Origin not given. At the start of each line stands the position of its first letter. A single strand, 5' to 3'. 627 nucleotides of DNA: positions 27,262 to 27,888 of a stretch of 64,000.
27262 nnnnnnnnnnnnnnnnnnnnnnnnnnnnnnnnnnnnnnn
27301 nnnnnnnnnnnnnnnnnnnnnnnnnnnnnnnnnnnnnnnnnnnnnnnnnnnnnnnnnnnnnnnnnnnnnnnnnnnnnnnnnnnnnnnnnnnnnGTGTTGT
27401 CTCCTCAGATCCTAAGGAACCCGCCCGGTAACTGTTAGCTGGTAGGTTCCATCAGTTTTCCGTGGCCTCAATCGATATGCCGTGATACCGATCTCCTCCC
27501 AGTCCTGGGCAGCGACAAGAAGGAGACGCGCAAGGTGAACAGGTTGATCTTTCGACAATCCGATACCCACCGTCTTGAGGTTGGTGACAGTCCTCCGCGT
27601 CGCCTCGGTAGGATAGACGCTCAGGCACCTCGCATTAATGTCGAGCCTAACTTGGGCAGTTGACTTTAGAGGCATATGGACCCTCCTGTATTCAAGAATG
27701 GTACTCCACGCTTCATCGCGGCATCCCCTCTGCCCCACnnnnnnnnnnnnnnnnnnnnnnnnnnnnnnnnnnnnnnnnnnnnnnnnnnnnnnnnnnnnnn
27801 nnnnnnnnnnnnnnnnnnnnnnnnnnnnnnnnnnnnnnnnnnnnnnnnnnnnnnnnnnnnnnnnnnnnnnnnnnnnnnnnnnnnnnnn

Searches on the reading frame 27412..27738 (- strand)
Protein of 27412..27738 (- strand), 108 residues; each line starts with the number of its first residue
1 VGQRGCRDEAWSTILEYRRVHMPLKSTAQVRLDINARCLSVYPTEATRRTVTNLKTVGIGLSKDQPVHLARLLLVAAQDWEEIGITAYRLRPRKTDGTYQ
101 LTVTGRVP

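Call 3: search_protein_families(library=pfam, proteins=[window:27412-27738:-], max_evalue=0.01)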
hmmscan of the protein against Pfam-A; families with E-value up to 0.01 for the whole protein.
window:27412-27738:- (108 aa): 0 families

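Call 8: search_protein_families(library=ncbifam, proteins=[window:27412-27675:-], max_evalue=0.01)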
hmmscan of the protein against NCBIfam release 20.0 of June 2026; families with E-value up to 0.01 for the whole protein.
window:27412-27675:- (87 aa): 0 families

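Call 13: find_homologous_proteins(query=window:27412-27675:-, max_evalue=0.01)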
Query window:27412-27675:- (87 aa): 3 proteins with E <= 0.01 among 11 candidates.
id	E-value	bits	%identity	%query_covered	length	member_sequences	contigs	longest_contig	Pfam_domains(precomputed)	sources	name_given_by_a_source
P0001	4.2e-48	178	98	100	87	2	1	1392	-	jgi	-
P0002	8.0e-40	152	82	100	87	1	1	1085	-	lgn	-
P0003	4.7e-22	95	54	98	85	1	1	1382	-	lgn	-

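Call 14: find_encoding_contigs(protein=P0003, flank=10000)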
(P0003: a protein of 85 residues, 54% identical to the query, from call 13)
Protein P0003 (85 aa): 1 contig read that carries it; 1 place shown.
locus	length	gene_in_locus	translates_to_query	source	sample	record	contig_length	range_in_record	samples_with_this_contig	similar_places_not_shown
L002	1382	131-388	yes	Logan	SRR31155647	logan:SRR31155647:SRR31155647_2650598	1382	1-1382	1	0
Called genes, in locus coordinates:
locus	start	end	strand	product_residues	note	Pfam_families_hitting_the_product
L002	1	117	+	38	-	?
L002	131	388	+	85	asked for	-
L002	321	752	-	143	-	-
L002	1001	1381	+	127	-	?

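Call 15: find_encoding_contigs(protein=P0002, flank=10000)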
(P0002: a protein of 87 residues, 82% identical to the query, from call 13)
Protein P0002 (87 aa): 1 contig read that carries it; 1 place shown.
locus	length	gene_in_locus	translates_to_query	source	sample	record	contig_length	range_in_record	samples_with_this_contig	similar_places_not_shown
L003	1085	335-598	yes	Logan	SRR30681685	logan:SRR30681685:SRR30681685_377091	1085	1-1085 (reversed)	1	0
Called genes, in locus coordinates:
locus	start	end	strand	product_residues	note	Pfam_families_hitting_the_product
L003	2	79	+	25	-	?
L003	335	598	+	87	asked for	-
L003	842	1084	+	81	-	?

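Call 16: find_encoding_contigs(protein=P0001, flank=10000)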
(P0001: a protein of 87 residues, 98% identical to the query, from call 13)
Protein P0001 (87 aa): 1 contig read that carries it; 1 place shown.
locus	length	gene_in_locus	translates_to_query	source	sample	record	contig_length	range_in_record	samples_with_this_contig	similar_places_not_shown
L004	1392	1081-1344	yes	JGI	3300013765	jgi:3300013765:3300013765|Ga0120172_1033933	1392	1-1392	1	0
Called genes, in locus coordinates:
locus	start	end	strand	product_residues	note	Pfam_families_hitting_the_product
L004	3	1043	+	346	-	?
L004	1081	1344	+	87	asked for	-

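Call 30: search_protein_families(library=phrogs, proteins=[window:27412-27675:-, P0003], max_evalue=1)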
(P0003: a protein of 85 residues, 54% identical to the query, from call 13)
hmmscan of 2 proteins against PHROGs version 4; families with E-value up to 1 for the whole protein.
window:27412-27675:- (87 aa): 0 families

P0003 (85 aa): 2 families
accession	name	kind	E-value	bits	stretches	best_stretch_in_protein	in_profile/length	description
phrog_1830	-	unknown function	0.09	13.3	1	59-83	137-161/229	-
phrog_1389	-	unknown function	0.091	13.8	1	16-70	40-89/122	-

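Call 31: search_protein_families(library=padloc, proteins=[window:27412-27675:-, P0003], max_evalue=0.1)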
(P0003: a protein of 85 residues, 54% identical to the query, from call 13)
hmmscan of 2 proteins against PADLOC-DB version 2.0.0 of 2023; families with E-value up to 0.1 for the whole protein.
window:27412-27675:- (87 aa): 0 families

P0003 (85 aa): 0 families

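Call 32: search_solved_structures(query=A1, max_evalue=10)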
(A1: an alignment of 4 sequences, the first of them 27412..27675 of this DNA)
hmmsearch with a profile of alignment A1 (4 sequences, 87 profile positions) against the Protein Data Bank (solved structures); distinct sequences matched with E-value up to 10: 1.
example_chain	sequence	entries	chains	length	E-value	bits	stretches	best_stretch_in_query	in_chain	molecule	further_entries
7f9h_A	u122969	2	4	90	1.3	12.4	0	42-77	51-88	EnrR repressor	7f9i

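Call 36: search_protein_representatives(alignment_id=A1)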
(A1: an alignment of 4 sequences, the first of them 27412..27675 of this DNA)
Query: 4 sequences, 87 profile positions. Proteins with E-value up to 0.001 (for the whole library): 175; up to 1e-10: 87; up to 1e-30: 6. The best 150 are listed.
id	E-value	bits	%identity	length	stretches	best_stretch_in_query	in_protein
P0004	4.4e-36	139.0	-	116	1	1-86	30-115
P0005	1.9e-34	133.8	-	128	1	4-86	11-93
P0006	7.6e-34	131.8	-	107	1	3-84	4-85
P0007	1.0e-33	131.4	-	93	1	1-86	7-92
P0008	1.1e-31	125.0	-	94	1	3-85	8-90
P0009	2.4e-31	123.8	-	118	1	1-83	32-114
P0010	1.2e-29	118.4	-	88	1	1-84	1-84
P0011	7.0e-28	112.7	-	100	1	4-84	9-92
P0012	3.1e-27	110.6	-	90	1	5-83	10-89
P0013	3.4e-27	110.5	-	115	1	2-84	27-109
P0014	3.9e-27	110.3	-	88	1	3-85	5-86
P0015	2.2e-25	104.7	-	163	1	3-84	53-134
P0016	5.4e-25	103.4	-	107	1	1-72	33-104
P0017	3.2e-24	101.0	-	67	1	1-67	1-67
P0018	8.2e-24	99.7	-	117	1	3-74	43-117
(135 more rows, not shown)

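Call 37: predict_structure(alignment_id=A1)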
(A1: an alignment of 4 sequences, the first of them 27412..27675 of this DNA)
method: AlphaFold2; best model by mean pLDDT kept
length: 87 residues; sequences in the alignment: 4
mean_pLDDT: 42.1   pTM: 0.32
mean pLDDT of the five models: 42.1, 41.8, 41.0, 40.6, 40.2
residues with pLDDT >= 90: 0; 70-90: 0; 50-70: 23; < 50: 64
segments of 3 or more residues with pLDDT < 50: 1-47, 49-51, 53-63, 85-87
pLDDT, mean of each block of 10 residues (from residue 1): 27 33 31 38 47 45 52 58 50
secondary structure, 60 per line:
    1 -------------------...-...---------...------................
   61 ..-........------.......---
elements in order: E20-22 E36-38 H45-62 E64-71 E78-84

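Call 41: search_protein_families(library=pfam, alignment_id=A2, max_evalue=0.01)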
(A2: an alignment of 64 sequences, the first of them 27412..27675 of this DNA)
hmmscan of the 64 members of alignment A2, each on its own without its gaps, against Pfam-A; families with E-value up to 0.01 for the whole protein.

A. member 1, window:27412-27675:- (87 aa): 0 families

B. families by the number of members that match (of 64 scanned): 2 families
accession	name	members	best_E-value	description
PF14354.12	Lar_restr_allev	1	4.7e-07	Restriction alleviation protein Lar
PF03607.23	DCX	1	0.0039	Doublecortin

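Call 42: search_solved_structures(query=A2, max_evalue=10)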
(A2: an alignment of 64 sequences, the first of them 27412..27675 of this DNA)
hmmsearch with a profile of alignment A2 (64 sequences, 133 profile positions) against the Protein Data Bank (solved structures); distinct sequences matched with E-value up to 10: 2.
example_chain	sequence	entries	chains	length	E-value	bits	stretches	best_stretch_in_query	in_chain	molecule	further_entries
9r2o_A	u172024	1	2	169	1.1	12.2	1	35-63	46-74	N5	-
7ob0_A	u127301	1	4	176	1.5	11.8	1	34-64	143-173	LOV protein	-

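Call 43: find_encoding_contigs(protein=P0007, flank=6000, max_places=4)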
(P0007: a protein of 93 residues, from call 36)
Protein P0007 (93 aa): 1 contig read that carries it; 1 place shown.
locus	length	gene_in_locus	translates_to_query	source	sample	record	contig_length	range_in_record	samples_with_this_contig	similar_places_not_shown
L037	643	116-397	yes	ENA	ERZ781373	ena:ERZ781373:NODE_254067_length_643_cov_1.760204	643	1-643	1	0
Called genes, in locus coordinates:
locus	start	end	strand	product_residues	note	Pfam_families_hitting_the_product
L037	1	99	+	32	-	?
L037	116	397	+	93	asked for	-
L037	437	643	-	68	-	?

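Call 46: find_related_loci(query=A3, collection=viral_contigs, flank=6000)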
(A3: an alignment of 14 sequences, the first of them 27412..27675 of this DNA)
Query A3 (87 aa) in viral_contigs; peptide patterns used: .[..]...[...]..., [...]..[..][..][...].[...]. (x = any residue, [..] = any of these).
130 stretches matched a pattern; 1 encode a relative of the query (tblastn E <= 1e-3); 1 distinct loci.
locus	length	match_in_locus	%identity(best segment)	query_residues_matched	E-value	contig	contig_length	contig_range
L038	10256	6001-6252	52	7-87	5e-28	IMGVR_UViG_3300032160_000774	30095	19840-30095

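Call 47: predict_structure(alignment_id=A2)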
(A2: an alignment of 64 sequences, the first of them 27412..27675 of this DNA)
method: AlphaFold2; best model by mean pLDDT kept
length: 87 residues; sequences in the alignment: 64
mean_pLDDT: 91.0   pTM: 0.75
mean pLDDT of the five models: 91.0, 90.9, 89.7, 89.0, 88.5
residues with pLDDT >= 90: 58; 70-90: 28; 50-70: 1; < 50: 0
segments of 3 or more residues with pLDDT < 50: none
pLDDT, mean of each block of 10 residues (from residue 1): 86 93 83 90 96 94 93 95 87
secondary structure, 60 per line:
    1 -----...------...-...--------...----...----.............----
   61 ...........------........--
elements in order: E15-17 E19-21 E37-39 H44-56 E61-71 E78-85

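Call 50: find_related_loci(query=A3, collection=metagenome_contigs, flank=5000)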
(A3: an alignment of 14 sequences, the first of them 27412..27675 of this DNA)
Query A3 (87 aa) in metagenome_contigs; peptide patterns used: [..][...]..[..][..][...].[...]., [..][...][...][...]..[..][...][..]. (x = any residue, [..] = any of these).
600 stretches matched a pattern (row limit reached: there are more); 130 encode a relative of the query (tblastn E <= 1e-3); the best 80 are kept; 80 distinct loci.
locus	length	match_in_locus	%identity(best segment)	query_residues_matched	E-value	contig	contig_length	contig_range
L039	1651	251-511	59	1-87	3e-33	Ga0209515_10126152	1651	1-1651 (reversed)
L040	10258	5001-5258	58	1-86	7e-33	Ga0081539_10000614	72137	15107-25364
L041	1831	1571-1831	57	1-87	5e-33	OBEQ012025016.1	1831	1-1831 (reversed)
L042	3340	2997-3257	59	1-87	2e-32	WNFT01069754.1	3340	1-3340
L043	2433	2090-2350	59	1-87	2e-32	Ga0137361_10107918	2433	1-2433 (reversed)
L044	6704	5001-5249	60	4-86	2e-31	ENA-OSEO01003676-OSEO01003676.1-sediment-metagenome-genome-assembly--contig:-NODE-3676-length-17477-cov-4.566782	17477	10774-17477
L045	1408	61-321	57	1-87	1e-31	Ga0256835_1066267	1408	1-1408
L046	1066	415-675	56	1-87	2e-31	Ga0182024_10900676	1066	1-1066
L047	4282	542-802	53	1-87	9e-31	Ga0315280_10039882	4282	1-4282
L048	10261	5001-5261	56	1-87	8e-31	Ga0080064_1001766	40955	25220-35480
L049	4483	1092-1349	55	1-86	2e-30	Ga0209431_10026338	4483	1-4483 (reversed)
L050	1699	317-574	56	1-86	2e-30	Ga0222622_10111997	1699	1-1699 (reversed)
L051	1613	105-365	52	1-87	3e-30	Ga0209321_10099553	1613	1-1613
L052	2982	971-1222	55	1-84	3e-30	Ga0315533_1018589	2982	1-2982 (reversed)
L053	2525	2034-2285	56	1-84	5e-30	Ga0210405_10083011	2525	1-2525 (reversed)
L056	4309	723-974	55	4-87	7e-30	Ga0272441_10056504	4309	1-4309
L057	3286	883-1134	55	1-84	8e-30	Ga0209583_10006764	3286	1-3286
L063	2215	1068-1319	54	4-87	6e-29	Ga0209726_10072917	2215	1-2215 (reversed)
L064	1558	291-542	52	4-87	3e-29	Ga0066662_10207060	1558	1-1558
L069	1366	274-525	57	1-84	3e-29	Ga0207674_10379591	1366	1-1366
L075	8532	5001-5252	54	1-84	3e-28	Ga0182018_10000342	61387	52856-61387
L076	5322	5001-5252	55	1-84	2e-28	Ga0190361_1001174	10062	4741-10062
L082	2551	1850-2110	53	1-87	4e-28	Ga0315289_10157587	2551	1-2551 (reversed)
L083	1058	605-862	55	1-87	1e-28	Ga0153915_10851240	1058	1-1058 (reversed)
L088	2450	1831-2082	54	4-87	1e-27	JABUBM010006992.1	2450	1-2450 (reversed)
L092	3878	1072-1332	48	1-87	2e-27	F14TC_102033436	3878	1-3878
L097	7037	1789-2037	54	1-83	4e-27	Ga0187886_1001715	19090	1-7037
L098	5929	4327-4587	52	1-87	5e-27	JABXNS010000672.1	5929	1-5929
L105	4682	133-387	53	5-87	2e-26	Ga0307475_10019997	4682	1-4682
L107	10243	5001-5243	53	4-84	2e-26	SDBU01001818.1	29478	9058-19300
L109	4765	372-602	56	9-84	3e-26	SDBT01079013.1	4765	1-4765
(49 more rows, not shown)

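Call 57: search_protein_families(library=pfam, alignment_id=A4, max_evalue=0.00001)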
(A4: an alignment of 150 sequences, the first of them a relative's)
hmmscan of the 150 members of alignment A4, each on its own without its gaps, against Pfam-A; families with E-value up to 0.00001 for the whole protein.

A. member 1, L038:5245-5814:+ (189 aa): 1 family
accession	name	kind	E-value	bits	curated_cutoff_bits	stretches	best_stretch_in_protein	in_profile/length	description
PF00239.26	Resolvase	-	1.1e-44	152.5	23.3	1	3-136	2-144/145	Resolvase, N terminal domain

B. families by the number of members that match (of 150 scanned): 74 families (the first 25 are shown)
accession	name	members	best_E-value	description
PF01555.25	N6_N4_Mtase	7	3.5e-49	DNA methylase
PF08241.18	Methyltransf_11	4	8.4e-30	Methyltransferase domain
PF00180.25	Iso_dh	3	1.6e-130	Isocitrate/isopropylmalate dehydrogenase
PF03352.18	Adenine_glyco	3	2.4e-80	Methyladenine glycosylase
PF19289.4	PmbA_TldD_3rd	3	1.2e-37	PmbA/TldA metallopeptidase C-terminal domain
PF00694.25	Aconitase_C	3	1.8e-19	Aconitase C-terminal domain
PF01541.30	GIY-YIG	3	6.3e-19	GIY-YIG catalytic domain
PF18766.7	SWI2_SNF2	2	3.3e-75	SWI2/SNF2 ATPase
PF01209.24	Ubie_methyltran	2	3.5e-55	ubiE/COQ5 methyltransferase family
PF00239.26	Resolvase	2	1.1e-44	Resolvase, N terminal domain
PF01712.25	dNK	2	1.1e-29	Deoxynucleoside kinase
PF13649.12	Methyltransf_25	2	1e-25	Methyltransferase domain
PF04851.21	ResIII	2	5.1e-24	Type III restriction enzyme, res subunit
PF13847.12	Methyltransf_31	2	1.2e-22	Methyltransferase domain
PF08242.18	Methyltransf_12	2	6.2e-20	Methyltransferase domain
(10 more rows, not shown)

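Call 74: fold_search(model_id=the predicted structure, library=viral)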
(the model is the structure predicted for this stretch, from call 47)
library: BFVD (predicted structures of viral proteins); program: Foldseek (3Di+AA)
matches with E <= 10: 366; with E <= 0.001: 0
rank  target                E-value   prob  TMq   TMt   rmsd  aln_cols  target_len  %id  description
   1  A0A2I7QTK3            3.1e-01  0.15  0.26  0.10  12.9        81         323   17  (no name in the UniProt tables at hand)
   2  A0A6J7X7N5            5.1e-01  0.12  0.24  0.24   7.2        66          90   20  Uncharacterized protein [uncultured Caudovirales phage]
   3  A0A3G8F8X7            5.7e-01  0.16  0.29  0.18  10.8        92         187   10  (no name in the UniProt tables at hand)
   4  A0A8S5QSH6            7.8e-01  0.13  0.28  0.27  11.1        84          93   10  Uncharacterized protein [Podoviridae sp. ctRnx2]
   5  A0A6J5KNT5            7.8e-01  0.12  0.26  0.23   7.5        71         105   15  Uncharacterized protein [uncultured Caudovirales phage]
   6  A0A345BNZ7            8.3e-01  0.10  0.24  0.22   8.0        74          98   14  Uncharacterized protein [crAssphage sp. isolate ctcc615]
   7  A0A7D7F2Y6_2          8.8e-01  0.38  0.34  0.04   4.4        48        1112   17  Replicase [Coleopteran rhabdo-related virus OKIAV20]
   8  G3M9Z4                8.8e-01  0.05  0.20  0.17  11.6        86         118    9  Gp253 [Bacillus phage G]
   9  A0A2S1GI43            9.9e-01  0.20  0.32  0.33  10.0        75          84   12  RNA-dependent RNA polymerase (Fragment) [Human respirovirus 3]
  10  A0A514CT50            9.9e-01  0.12  0.26  0.29  10.7        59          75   15  Uncharacterized protein [Achromobacter phage Motura]
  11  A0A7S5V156            9.9e-01  0.06  0.18  0.16  12.0        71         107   14  (no name in the UniProt tables at hand)
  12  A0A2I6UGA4            1.1e+00  0.06  0.22  0.22  13.7        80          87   12  Uncharacterized protein [Salinibacter phage M1EM-1]
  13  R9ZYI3                1.1e+00  0.12  0.29  0.31   5.1        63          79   16  Uncharacterized protein [Cellulophaga phage phi17:2]
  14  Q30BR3                1.2e+00  0.07  0.23  0.21  14.4        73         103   16  Uncharacterized protein [Fowl aviadenovirus 4]
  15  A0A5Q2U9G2            1.2e+00  0.05  0.21  0.21  15.3        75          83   21  Uncharacterized protein [Bacteriophage Phobos]
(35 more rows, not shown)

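Call 75: fold_search(model_id=the predicted structure, library=pdb)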
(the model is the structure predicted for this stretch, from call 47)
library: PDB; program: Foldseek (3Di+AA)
matches with E <= 10: 202; with E <= 0.001: 0
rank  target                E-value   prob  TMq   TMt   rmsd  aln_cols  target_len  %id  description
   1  4dzd                  7.8e-01  0.06  0.20  0.14  12.9       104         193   12  Crystal structure of the CRISPR-associated protein Cas6e from Escherichia coli str. K-12 (released 2013-03-06)
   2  6yxx_BN               1.1e+00  0.06  0.22  0.13  11.4        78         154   10  State A of the Trypanosoma brucei mitoribosomal large subunit assembly intermediate (released 2020-10-14)
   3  4it6_A                1.1e+00  0.06  0.19  0.17  11.4        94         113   13  Crystal structure of amino acid residues 1-120 of CG17282 (released 2013-08-14)
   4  4it6_B                1.1e+00  0.06  0.19  0.16  11.7       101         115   12  Crystal structure of amino acid residues 1-120 of CG17282 (released 2013-08-14)
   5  9u4r_AA               1.3e+00  0.08  0.24  0.07  14.7        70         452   11  Structure of the intial complex in filament assembly at 3.23 angstroms resolution, conformation 2. (released 2026-03-25)
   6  4tvx_A                1.6e+00  0.09  0.26  0.15  10.8        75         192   12  Crystal structure of the E. coli CRISPR RNA-guided surveillance complex, Cascade (released 2014-08-13)
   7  7a6h_P                1.6e+00  0.07  0.25  0.17  10.7        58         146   21  Cryo-EM structure of human apo RNA Polymerase III (released 2021-02-03)
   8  3j9w_BQ               1.7e+00  0.10  0.24  0.18   9.5        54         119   11  Cryo-EM structure of the Bacillus subtilis MifM-stalled ribosome complex (released 2015-04-29)
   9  7o9k_n                2.1e+00  0.14  0.29  0.16   3.8        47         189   11  Human mitochondrial ribosome large subunit assembly intermediate with MTERF4-NSUN4, MRM2, MTG1, the MALSU module, GTPB (released 2021-06-30)
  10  9khy_a                2.1e+00  0.05  0.20  0.06  12.9        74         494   14  Terminator and trunk structure of Escherichia phage Mu (released 2025-02-12)
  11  8i9v_CS               2.2e+00  0.12  0.28  0.10   4.6        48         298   21  Cryo-EM structure of a Chaetomium thermophilum pre-60S ribosomal subunit - State Dbp10-2 (released 2023-05-17)
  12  9qeg_L                2.2e+00  0.09  0.24  0.18  11.6        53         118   11  Cryo-EM structure of the 70S ribosome of a MLSb sensitive S. aureus strain "KES34" in complex with solithromycin (released 2025-06-04)
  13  5fyw_W                2.7e+00  0.12  0.28  0.17   4.3        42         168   19  Transcription initiation complex structures elucidate DNA opening (OC) (released 2016-05-18)
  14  8v1y_D                2.7e+00  0.10  0.30  0.25   7.9        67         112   18  Composite map of AMPylated GlnA bound to hinT (released 2024-11-27)
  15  6lqm_3                2.7e+00  0.08  0.24  0.11   9.1        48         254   10  Cryo-EM structure of a pre-60S ribosomal subunit - state C (released 2020-08-26)
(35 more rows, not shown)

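Call 77: search_protein_families(library=pfam, proteins=[L048:5274-6008:+, L057:1146-2201:+, L064:592-1557:+, L069:563-1366:+, L075:5298-5783:+, L092:1343-1798:+, L098:4604-5209:+, L105:429-1154:+, L109:668-3169:+, L063:1356-1937:+], max_evalue=0.0001)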
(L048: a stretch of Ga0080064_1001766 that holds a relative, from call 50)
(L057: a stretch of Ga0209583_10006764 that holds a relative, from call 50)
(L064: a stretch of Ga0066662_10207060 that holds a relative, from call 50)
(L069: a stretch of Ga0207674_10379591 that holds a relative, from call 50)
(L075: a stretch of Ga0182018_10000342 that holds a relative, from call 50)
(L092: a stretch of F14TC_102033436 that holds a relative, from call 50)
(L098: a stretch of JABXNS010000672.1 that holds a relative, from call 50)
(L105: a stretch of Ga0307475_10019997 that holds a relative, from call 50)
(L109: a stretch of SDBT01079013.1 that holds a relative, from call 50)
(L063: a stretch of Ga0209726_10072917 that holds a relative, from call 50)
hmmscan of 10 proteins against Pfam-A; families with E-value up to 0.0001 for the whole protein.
L048:5274-6008:+ (244 aa): 0 families

L057:1146-2201:+ (351 aa): 0 families

L064:592-1557:+ (322 aa): 0 families

L069:563-1366:+ (268 aa): 1 family
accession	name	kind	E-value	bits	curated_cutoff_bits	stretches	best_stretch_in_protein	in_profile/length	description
PF00941.27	FAD_binding_5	-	1e-39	136.5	27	1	6-216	2-169/170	FAD binding domain in molybdopterin dehydrogenase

L075:5298-5783:+ (161 aa): 0 families

L092:1343-1798:+ (151 aa): 1 family
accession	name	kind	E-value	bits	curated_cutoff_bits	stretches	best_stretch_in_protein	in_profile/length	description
PF04545.22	Sigma70_r4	-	3.8e-09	36.4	24.1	1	29-72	6-44/50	Sigma-70, region 4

L098:4604-5209:+ (201 aa): 0 families

L105:429-1154:+ (241 aa): 0 families

L109:668-3169:+ (833 aa): 1 family
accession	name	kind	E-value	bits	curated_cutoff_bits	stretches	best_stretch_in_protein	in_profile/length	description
PF13589.12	HATPase_c_3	-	1.3e-18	67.7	25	1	35-159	2-124/137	Histidine kinase-, DNA gyrase B-, and HSP90-like ATPase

L063:1356-1937:+ (193 aa): 1 family
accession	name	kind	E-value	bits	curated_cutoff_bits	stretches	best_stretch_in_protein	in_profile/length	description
PF03352.18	Adenine_glyco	-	1.6e-79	266.3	25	1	13-189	1-176/177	Methyladenine glycosylase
